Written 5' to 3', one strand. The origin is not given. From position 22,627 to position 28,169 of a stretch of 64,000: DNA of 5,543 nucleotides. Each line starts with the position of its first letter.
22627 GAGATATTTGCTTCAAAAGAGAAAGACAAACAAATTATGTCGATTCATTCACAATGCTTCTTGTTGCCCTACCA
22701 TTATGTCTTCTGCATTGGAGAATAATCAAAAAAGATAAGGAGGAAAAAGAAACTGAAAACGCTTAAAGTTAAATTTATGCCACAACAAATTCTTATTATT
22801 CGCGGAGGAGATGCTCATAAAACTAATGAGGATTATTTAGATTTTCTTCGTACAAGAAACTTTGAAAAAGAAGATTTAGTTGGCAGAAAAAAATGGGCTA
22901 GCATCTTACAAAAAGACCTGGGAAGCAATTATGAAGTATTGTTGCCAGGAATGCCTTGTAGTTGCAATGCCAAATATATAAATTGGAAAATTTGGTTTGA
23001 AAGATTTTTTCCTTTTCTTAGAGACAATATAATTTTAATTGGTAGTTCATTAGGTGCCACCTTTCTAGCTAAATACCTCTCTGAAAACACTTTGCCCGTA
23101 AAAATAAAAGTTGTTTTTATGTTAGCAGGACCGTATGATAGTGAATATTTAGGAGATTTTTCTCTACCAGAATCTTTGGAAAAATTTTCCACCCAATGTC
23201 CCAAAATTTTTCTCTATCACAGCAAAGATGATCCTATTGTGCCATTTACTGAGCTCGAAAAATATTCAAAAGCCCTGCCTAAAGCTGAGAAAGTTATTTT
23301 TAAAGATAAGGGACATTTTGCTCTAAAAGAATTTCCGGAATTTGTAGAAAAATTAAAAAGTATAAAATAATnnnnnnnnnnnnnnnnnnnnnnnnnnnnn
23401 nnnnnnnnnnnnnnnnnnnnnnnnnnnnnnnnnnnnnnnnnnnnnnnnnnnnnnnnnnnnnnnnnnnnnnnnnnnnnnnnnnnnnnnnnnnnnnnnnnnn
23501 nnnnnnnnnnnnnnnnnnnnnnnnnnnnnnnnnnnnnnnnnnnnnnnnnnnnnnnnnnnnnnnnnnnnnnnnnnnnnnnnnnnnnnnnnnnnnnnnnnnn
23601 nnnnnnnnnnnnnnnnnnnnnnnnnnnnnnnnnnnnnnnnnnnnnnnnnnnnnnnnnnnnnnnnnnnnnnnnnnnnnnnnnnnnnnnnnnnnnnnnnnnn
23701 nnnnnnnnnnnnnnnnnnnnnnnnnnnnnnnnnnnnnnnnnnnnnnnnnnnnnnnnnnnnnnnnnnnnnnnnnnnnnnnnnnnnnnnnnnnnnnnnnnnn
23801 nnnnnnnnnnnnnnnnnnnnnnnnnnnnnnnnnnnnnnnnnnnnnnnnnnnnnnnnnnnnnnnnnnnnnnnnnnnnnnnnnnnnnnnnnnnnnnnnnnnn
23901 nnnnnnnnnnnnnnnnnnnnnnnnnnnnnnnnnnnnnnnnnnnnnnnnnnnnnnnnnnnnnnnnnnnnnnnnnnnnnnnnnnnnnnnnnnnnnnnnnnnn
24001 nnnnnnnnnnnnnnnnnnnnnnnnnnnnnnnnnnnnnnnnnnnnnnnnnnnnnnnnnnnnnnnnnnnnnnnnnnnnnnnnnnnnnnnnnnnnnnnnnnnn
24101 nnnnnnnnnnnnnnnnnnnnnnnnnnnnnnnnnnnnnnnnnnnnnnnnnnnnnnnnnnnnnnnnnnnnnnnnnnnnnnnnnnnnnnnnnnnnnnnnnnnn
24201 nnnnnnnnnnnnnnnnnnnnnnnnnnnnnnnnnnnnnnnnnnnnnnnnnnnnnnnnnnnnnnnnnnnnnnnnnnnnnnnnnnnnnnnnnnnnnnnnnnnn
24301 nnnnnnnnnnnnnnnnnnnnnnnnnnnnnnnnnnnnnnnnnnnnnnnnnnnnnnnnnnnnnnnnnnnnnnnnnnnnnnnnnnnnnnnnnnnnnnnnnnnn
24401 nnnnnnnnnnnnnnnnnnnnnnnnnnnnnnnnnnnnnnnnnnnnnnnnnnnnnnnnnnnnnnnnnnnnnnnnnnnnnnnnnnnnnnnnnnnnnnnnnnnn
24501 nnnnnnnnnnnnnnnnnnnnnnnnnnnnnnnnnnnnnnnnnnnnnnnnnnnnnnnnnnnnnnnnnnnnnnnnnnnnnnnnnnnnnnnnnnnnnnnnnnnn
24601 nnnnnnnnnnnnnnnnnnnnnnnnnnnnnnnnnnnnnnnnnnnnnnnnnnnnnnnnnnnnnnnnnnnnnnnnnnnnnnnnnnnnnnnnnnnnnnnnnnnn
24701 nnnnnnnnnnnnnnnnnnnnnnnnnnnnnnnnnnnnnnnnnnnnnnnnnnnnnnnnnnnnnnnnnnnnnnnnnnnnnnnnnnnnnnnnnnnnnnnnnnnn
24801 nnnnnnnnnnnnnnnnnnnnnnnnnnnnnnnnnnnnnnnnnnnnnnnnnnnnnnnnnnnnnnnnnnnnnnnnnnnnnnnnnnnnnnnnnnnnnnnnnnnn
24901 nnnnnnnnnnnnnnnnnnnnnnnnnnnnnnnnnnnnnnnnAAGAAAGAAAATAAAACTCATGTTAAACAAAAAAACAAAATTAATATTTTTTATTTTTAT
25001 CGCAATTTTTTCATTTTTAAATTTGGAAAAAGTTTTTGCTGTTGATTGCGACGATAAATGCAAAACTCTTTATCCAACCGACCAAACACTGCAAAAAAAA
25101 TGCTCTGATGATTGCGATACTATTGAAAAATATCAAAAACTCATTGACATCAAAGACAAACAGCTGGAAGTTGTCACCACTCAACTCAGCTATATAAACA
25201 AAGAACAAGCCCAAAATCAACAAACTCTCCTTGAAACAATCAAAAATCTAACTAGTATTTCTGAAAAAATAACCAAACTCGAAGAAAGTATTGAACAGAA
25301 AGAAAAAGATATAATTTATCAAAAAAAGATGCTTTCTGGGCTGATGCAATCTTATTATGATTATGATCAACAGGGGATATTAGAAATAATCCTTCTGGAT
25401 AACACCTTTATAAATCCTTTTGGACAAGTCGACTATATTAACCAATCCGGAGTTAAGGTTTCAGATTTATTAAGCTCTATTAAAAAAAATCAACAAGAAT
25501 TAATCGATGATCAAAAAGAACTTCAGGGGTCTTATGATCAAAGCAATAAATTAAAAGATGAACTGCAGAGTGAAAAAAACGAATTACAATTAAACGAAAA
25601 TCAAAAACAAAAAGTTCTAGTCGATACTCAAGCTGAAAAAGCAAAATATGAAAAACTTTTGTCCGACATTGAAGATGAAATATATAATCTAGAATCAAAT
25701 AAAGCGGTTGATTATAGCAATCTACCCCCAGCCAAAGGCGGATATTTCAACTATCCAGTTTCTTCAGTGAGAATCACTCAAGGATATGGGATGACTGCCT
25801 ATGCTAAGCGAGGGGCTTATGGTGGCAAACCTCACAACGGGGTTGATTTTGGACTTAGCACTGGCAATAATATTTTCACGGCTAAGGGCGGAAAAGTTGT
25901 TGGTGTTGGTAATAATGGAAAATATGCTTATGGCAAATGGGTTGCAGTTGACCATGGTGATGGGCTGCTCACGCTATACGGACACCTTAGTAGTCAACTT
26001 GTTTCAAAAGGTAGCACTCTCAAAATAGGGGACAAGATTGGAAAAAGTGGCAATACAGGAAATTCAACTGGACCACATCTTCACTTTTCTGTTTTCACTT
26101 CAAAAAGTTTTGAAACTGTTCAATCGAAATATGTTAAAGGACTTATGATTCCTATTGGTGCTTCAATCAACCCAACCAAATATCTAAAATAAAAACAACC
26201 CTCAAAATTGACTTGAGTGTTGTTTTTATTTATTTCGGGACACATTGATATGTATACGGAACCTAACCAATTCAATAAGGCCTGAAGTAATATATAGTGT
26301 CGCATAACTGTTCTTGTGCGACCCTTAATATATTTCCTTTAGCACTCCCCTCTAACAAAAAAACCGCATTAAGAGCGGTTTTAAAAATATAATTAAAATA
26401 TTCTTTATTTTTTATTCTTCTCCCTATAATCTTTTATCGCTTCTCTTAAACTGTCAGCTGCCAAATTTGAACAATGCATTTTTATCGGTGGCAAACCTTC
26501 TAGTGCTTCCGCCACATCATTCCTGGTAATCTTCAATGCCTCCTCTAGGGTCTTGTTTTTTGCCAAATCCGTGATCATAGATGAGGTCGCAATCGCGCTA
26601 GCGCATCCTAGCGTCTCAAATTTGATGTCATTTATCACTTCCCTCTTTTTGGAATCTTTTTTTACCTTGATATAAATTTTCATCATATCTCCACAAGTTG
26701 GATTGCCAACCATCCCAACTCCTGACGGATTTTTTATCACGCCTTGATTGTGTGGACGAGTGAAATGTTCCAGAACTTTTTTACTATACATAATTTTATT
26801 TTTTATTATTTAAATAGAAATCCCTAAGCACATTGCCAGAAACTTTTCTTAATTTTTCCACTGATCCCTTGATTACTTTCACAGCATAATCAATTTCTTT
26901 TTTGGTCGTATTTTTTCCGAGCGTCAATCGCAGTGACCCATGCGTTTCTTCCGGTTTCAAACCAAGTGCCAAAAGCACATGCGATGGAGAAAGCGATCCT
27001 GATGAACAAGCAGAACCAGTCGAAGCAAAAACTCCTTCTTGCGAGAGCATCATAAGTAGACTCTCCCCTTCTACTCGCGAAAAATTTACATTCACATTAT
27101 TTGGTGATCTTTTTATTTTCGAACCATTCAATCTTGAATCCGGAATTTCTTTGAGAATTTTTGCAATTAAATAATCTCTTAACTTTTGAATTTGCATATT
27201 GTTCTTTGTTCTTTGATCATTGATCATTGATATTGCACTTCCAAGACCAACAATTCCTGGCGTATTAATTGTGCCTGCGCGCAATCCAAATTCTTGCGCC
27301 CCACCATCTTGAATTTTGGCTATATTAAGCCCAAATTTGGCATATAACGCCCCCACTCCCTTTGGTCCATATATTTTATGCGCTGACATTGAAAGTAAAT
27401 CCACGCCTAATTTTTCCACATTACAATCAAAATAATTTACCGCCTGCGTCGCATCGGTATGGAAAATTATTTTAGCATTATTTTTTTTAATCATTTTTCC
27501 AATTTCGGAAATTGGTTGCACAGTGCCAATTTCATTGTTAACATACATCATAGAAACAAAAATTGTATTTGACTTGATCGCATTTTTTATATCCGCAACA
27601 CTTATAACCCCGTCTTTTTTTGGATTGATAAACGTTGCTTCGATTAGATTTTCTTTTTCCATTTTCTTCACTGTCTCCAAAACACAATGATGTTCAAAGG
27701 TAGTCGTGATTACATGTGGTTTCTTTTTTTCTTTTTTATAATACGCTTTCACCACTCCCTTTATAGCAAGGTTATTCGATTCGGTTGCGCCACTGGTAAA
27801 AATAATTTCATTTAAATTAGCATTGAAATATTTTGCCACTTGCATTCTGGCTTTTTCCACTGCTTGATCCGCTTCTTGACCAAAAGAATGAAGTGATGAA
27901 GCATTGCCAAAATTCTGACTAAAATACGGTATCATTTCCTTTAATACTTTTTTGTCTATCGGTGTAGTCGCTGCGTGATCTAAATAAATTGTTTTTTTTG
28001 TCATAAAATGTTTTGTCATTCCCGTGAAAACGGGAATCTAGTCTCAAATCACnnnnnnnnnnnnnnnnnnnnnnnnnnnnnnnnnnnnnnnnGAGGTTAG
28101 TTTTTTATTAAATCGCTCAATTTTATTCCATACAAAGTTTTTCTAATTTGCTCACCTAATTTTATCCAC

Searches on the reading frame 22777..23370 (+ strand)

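Call 58: search_protein_families(library=pfam, proteins=[window:22777-23370:+], max_evalue=0.0001)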
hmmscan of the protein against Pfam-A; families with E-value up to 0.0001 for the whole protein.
window:22777-23370:+ (197 aa): 2 families
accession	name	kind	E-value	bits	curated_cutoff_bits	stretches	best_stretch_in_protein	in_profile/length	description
PF00561.26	Abhydrolase_1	-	5.1e-08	33.3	25.8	0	136-185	200-243/245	alpha/beta hydrolase fold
PF06821.19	Ser_hydrolase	-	1.9e-07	31.6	22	1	38-184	13-157/172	Serine hydrolase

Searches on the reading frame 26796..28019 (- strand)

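Call 11: search_protein_families(library=pfam, proteins=[window:26796-28019:-], max_evalue=0.001)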
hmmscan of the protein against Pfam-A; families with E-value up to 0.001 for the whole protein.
window:26796-28019:- (407 aa): 2 families
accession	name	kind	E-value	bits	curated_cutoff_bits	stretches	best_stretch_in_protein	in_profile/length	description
PF00266.25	Aminotran_5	-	9.2e-83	278.7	21.5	1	11-378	1-370/371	Aminotransferase class-V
PF01212.27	Beta_elim_lyase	-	3.6e-05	23.7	27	1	50-215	30-199/288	Beta-eliminating lyase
